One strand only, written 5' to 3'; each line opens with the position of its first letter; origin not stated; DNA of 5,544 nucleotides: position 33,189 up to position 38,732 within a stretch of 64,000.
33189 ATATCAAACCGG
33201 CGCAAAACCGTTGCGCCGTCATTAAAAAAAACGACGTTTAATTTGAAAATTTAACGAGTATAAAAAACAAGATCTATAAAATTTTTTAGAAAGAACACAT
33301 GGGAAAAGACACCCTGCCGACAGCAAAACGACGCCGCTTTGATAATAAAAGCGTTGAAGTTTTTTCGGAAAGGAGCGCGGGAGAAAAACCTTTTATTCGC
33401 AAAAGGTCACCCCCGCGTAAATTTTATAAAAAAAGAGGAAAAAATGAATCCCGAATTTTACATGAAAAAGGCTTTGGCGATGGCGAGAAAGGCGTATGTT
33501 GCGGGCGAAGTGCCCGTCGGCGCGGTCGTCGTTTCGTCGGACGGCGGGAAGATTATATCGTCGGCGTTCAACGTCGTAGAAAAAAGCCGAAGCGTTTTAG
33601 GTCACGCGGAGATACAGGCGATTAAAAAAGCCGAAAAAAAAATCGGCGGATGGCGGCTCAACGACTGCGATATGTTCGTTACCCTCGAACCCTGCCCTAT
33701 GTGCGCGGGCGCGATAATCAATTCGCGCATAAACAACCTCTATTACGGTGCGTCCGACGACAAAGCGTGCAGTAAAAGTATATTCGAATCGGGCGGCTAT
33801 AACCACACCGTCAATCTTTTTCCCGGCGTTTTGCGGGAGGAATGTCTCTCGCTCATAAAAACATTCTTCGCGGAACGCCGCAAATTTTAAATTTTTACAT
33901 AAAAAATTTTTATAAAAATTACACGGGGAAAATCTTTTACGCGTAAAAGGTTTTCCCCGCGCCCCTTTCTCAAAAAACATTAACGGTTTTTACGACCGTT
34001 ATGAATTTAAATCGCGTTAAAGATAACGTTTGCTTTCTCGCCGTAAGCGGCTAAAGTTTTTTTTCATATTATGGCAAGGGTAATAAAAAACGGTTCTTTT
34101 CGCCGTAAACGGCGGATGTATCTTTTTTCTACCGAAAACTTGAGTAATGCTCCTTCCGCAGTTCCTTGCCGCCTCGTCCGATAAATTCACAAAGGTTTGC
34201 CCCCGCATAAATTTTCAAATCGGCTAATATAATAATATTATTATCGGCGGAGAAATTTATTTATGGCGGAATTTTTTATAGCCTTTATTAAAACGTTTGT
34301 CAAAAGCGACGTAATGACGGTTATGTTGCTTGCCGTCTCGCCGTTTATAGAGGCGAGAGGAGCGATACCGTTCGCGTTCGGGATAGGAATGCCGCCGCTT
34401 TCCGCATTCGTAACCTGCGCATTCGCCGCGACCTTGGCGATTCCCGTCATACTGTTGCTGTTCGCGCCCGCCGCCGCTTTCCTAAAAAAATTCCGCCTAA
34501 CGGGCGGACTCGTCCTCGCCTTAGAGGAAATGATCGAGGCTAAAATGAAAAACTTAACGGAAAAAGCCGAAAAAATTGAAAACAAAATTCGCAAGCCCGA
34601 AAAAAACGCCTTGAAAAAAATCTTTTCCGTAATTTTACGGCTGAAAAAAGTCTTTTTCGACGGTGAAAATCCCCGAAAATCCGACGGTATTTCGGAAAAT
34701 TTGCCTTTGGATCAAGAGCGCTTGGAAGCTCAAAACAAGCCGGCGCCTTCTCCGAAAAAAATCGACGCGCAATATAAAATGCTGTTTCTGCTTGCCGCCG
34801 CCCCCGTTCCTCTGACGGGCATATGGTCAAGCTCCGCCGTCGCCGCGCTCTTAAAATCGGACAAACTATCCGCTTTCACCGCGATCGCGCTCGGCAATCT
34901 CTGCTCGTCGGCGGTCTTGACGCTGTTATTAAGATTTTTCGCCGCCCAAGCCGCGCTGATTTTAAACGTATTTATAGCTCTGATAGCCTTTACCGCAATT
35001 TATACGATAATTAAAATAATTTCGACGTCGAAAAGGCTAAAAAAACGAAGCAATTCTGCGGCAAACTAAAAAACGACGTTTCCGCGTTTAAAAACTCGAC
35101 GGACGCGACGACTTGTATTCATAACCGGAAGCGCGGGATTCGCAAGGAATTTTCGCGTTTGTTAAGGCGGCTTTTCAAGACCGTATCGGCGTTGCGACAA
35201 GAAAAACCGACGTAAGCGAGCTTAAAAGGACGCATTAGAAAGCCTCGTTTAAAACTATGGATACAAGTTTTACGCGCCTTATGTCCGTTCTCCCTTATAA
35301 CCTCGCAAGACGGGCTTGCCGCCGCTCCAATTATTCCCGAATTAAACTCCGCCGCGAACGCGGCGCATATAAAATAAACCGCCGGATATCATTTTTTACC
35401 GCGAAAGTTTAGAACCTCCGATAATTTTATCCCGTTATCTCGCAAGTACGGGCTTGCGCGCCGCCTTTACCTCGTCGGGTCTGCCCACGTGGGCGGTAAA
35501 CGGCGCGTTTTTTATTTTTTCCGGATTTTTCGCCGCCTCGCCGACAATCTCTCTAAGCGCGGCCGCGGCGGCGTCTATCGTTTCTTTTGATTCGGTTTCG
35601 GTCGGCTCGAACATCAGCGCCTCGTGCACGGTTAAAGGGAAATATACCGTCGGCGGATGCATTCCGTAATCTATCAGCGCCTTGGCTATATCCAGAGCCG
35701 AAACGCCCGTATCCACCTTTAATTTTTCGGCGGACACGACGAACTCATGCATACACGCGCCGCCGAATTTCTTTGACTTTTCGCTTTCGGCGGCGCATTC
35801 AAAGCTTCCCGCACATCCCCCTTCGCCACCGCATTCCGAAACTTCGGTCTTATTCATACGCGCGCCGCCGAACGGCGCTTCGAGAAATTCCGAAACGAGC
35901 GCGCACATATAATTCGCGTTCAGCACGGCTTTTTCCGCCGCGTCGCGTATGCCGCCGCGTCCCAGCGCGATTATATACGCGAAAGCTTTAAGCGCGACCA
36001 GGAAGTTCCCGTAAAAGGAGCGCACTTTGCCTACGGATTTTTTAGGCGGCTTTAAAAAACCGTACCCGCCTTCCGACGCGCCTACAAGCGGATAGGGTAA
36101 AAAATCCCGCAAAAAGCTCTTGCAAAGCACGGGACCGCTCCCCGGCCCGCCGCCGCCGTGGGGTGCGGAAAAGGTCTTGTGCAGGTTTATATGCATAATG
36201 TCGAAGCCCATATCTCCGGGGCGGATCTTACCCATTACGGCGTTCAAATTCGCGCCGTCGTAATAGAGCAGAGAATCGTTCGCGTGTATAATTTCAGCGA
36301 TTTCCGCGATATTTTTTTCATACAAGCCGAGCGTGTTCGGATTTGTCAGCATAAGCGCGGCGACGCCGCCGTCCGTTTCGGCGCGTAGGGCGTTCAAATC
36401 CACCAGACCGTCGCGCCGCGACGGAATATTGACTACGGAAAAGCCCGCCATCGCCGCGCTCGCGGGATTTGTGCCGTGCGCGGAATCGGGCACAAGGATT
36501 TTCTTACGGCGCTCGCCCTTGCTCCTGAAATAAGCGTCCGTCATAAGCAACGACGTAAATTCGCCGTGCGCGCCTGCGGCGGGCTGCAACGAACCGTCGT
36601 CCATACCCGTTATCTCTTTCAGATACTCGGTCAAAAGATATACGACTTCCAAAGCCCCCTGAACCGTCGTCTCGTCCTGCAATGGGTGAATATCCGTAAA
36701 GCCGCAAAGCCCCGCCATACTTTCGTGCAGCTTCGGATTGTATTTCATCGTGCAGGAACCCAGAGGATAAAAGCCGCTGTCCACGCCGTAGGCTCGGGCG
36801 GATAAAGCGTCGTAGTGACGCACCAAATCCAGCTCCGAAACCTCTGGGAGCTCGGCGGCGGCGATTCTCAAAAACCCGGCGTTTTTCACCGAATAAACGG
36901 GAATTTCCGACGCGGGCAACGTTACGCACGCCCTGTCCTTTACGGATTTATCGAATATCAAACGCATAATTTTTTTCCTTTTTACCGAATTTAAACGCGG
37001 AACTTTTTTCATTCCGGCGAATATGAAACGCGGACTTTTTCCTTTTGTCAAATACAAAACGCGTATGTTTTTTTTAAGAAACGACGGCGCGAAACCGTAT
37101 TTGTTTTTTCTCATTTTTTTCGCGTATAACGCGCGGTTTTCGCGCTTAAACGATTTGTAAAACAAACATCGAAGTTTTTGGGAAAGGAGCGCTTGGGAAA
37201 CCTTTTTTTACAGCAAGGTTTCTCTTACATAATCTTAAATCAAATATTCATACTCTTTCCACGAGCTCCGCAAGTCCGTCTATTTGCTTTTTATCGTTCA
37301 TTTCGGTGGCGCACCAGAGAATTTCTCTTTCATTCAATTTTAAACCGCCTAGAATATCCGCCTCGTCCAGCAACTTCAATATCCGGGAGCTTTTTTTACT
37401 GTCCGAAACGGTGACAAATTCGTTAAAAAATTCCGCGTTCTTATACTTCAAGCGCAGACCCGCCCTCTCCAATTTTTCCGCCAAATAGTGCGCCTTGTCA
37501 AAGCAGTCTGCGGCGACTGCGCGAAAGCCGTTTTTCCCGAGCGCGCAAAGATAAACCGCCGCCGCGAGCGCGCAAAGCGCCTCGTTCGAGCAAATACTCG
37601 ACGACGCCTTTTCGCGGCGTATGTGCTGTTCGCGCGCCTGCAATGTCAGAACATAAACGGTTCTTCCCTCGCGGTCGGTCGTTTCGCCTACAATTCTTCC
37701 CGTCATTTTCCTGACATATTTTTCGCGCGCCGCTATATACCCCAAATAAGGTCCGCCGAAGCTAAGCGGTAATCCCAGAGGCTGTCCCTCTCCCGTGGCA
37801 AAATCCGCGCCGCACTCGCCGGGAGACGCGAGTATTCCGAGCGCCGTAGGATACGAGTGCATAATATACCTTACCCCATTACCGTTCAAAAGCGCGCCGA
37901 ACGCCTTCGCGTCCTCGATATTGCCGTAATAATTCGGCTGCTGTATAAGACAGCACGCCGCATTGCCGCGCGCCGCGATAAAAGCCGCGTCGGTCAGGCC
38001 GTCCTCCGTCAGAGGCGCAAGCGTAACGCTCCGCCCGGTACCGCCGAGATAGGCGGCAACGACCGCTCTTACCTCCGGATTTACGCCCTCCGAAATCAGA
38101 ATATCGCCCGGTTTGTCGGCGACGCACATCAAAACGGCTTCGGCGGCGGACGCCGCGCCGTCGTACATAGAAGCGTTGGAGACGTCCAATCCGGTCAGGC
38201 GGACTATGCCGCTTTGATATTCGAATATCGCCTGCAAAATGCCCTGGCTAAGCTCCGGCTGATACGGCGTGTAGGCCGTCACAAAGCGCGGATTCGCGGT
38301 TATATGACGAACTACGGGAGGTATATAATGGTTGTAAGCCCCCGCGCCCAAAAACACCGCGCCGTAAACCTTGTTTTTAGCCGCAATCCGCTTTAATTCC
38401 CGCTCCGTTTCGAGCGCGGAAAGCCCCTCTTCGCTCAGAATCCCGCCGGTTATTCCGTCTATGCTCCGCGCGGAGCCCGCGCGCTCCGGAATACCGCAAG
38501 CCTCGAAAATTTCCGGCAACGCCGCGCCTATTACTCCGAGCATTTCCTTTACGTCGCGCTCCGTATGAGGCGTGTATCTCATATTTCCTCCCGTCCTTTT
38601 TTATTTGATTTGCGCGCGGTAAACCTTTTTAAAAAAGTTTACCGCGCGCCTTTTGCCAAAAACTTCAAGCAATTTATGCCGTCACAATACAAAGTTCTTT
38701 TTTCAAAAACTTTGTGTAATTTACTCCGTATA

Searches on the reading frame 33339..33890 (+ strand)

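Call 15: search_protein_families(library=pfam, proteins=[window:33339-33890:+])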
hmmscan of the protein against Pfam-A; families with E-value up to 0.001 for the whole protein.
window:33339-33890:+ (183 aa): 3 families
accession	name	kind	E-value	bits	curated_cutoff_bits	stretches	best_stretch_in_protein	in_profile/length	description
PF14437.12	MafB19-deam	-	1e-34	119.9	27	1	37-181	2-142/142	MafB19-like deaminase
PF00383.29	dCMP_cyt_deam_1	-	4.8e-28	97.5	25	1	38-137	4-101/102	Cytidine and deoxycytidylate deaminase zinc-binding region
PF14439.12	Bd3614-deam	-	1.3e-07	32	38.5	1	60-144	10-96/113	Bd3614-like deaminase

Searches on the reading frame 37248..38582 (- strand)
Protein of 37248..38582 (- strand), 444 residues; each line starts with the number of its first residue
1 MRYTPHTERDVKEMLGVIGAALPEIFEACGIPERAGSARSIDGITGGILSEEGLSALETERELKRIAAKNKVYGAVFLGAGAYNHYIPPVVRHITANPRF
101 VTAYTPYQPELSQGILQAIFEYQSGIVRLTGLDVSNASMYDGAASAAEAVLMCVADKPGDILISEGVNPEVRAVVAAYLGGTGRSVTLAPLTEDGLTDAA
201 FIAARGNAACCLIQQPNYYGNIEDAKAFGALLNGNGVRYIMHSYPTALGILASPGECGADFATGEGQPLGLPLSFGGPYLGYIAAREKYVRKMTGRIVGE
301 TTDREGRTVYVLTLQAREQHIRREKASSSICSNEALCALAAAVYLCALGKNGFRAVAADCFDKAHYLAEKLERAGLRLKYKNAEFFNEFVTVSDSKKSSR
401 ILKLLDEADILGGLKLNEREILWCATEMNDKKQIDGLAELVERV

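Call 15: search_protein_families(library=pfam, proteins=[window:37248-38582:-])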
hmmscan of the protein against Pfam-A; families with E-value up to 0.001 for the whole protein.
window:37248-38582:- (444 aa): 1 family
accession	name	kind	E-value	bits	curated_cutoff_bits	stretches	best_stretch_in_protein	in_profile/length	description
PF02347.22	GDC-P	-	6.9e-114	381.5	26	1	1-438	1-426/429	Glycine cleavage system P-protein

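Call 30: find_homologous_proteins(query=window:37248-38582:-, max_evalue=1e-50)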
Query window:37248-38582:- (444 aa): 7999 proteins with E <= 1e-50 among 8000 candidates; the best 120 are listed.
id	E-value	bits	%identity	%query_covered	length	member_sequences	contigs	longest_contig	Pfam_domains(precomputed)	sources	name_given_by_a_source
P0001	5.5e-293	989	100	100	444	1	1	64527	PF02347.23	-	-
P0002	2.6e-197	674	66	100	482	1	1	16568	PF02347.23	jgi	jgi:glycine dehydrogenase subunit 1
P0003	1.5e-196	672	68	100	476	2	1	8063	PF02347.23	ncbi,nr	ncbi:MAG: aminomethyl-transferring glycine dehydrogenase subunit GcvPA [Clostridiales bacterium]|nr:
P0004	3.0e-194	664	70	97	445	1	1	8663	PF02347.23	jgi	jgi:glycine dehydrogenase subunit 1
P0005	4.8e-189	647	69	100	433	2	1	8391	PF02347.23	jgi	jgi:glycine dehydrogenase subunit 1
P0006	6.2e-189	647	68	99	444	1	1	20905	PF02347.23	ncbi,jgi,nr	ncbi:MAG: aminomethyl-transferring glycine dehydrogenase subunit GcvPA [Clostridiales bacterium]|jgi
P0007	8.1e-189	646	66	97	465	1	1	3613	PF02347.23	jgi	jgi:glycine dehydrogenase subunit 1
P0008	3.0e-185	634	68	98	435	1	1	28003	PF02347.23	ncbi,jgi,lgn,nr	ncbi:MAG: aminomethyl-transferring glycine dehydrogenase subunit GcvPA [Clostridiales bacterium]|jgi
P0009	4.7e-179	614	65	99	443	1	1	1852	PF02347.23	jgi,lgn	jgi:glycine dehydrogenase subunit 1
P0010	4.4e-162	558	63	99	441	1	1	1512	PF02347.23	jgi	jgi:glycine dehydrogenase subunit 1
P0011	1.7e-159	550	61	99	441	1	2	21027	PF02347.23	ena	-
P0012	3.3e-159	549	76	75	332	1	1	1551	PF02347.23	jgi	jgi:glycine dehydrogenase subunit 1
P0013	1.9e-141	490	55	100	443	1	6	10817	PF02347.23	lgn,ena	-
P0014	2.0e-141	490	55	100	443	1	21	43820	PF02347.23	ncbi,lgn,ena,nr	ncbi:MAG: aminomethyl-transferring glycine dehydrogenase subunit GcvPA [Anaerovoracaceae bacterium]|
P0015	2.2e-141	490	55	100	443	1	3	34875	PF02347.23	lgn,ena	-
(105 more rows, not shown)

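Call 31: find_encoding_contigs(protein=P0008, flank=10000, max_places=3)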
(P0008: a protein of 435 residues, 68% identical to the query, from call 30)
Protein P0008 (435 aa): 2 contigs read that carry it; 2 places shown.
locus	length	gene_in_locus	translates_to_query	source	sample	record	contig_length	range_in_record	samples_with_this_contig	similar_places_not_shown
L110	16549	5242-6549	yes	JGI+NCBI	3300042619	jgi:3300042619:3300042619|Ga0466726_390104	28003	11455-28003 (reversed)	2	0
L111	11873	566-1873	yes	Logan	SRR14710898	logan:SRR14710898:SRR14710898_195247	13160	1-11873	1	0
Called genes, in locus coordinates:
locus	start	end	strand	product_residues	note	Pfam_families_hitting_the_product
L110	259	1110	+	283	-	-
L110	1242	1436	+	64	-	-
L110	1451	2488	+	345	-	PF13306:LRR_5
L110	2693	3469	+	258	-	PF13344:Hydrolase_6, PF00702:Hydrolase, PF13242:Hydrolase_like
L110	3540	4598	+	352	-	PF01571:GCV_T, PF08669:GCV_T_C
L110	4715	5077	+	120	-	PF01597:GCV_H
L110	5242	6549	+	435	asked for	PF02347:GDC-P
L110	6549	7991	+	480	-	PF02347:GDC-P, PF00266:Aminotran_5 (weak), PF21478:GcvP2_C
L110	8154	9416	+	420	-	PF13173:AAA_14, PF13635:DUF4143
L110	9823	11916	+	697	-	-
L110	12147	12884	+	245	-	PF13489:Methyltransf_23 (weak), PF05175:MTS, PF06325:PrmA (weak), PF13649:Methyltransf_25, PF13847:Methyltransf_31, PF08241:Methyltransf_11 (faint)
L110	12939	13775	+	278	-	PF00590:TP_methylase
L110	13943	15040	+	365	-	PF00155:Aminotran_1_2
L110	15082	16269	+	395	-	PF03706:LPG_synthase_TM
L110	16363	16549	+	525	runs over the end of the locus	PF00474:SSF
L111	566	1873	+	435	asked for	PF02347:GDC-P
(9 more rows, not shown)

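Call 32: find_encoding_contigs(protein=P0006, flank=10000, max_places=3)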
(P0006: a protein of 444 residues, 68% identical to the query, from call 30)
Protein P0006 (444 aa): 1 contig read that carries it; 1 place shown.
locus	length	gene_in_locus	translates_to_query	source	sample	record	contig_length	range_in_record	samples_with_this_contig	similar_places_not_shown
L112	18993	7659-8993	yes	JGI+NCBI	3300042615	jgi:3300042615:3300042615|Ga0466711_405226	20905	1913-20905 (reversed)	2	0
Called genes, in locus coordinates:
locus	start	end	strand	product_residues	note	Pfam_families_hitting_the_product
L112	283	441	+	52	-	PF00301:Rubredoxin, PF21349:RUBY_RBDX (faint)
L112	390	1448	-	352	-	-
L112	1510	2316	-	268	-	PF00436:SSB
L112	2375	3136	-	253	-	PF01522:Polysacc_deac_1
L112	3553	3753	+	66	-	-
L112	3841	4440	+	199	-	-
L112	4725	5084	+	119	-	-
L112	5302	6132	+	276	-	PF00702:Hydrolase, PF13344:Hydrolase_6, PF13419:HAD_2 (faint), PF13242:Hydrolase_like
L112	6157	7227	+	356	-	PF01571:GCV_T, PF08669:GCV_T_C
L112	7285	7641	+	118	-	PF01597:GCV_H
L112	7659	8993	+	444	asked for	PF02347:GDC-P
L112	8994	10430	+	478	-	PF21478:GcvP2_C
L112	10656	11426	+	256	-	-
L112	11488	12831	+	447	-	-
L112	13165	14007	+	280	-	PF02585:PIG-L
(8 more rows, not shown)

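Call 33: find_encoding_contigs(protein=P0002, flank=10000, max_places=3)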
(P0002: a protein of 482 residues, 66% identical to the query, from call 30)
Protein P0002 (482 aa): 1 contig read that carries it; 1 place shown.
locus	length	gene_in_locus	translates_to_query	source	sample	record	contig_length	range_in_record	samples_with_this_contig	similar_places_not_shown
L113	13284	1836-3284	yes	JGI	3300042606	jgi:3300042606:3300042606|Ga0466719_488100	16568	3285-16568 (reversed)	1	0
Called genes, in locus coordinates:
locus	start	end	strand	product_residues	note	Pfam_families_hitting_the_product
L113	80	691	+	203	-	PF01571:GCV_T, PF08669:GCV_T_C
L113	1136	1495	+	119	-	PF01597:GCV_H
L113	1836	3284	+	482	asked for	PF02347:GDC-P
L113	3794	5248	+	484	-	PF02347:GDC-P (weak), PF00266:Aminotran_5 (weak), PF21478:GcvP2_C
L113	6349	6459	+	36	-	-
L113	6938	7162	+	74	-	-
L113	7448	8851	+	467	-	PF11638:DnaA_N (weak), PF00308:Bac_DnaA, PF01695:IstB_IS21 (faint), PF08299:Bac_DnaA_C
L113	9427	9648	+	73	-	-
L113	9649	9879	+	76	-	-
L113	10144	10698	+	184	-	PF01195:Pept_tRNA_hydro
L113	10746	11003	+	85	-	-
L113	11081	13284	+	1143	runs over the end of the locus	PF17757:UvrB_inter, PF02559:CarD_TRCF_RID, PF00270:DEAD, PF04851:ResIII, PF00271:Helicase_C, PF03461:TRCF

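Call 82: find_encoding_contigs(protein=P0003, flank=10000, max_places=2)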
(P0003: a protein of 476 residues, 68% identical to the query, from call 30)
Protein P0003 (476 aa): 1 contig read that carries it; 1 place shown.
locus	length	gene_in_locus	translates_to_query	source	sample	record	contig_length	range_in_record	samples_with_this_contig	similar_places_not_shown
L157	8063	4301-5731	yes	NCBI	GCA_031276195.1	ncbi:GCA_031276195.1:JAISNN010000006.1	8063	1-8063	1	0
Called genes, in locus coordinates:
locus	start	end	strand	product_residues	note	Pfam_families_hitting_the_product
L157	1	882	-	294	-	PF00722:Glyco_hydro_16 (faint), PF18998:Flg_new_2 (faint), PF09479:Flg_new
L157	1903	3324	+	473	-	PF01571:GCV_T, PF08669:GCV_T_C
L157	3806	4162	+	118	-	PF01597:GCV_H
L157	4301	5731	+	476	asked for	PF02347:GDC-P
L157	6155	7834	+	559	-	PF02347:GDC-P (faint), PF00266:Aminotran_5, PF21478:GcvP2_C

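Call 83: find_encoding_contigs(protein=P0004, flank=10000, max_places=2)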
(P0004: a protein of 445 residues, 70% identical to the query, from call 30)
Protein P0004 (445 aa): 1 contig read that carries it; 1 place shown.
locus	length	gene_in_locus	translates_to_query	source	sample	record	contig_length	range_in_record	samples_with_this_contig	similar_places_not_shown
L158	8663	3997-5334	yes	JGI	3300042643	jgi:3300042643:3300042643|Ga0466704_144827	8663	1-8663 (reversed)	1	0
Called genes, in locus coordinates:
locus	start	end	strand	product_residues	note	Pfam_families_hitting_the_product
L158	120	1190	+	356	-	PF08443:RimK, PF02955:GSH-S_ATP (weak)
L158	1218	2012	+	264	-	PF02811:PHP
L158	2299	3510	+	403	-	PF01571:GCV_T, PF08669:GCV_T_C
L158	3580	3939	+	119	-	PF01597:GCV_H, PF00364:Biotin_lipoyl (faint)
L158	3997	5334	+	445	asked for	PF02347:GDC-P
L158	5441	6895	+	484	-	PF02347:GDC-P (faint), PF00266:Aminotran_5 (weak), PF21478:GcvP2_C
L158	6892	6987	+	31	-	-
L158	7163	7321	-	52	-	-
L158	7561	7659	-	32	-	-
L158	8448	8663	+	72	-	?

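Call 84: find_encoding_contigs(protein=P0005, flank=10000, max_places=2)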
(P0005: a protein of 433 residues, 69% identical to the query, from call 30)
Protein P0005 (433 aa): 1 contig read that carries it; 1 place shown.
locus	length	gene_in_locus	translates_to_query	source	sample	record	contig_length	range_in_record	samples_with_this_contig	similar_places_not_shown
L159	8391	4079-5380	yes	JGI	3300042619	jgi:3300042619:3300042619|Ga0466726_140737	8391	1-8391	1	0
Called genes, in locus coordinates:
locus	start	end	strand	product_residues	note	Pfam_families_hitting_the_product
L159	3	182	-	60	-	?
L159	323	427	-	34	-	-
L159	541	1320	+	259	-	PF00702:Hydrolase, PF13344:Hydrolase_6, PF09419:PGP_phosphatase (faint), PF13242:Hydrolase_like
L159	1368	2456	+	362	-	PF01571:GCV_T, PF08669:GCV_T_C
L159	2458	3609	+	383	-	PF17761:DUF1016_N, PF06250:YhcG_C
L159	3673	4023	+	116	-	PF01597:GCV_H, PF00364:Biotin_lipoyl (weak)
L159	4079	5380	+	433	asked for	PF02347:GDC-P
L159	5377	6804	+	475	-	PF02347:GDC-P, PF00266:Aminotran_5 (weak), PF21478:GcvP2_C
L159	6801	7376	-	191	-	PF02659:Mntp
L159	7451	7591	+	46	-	-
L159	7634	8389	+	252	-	?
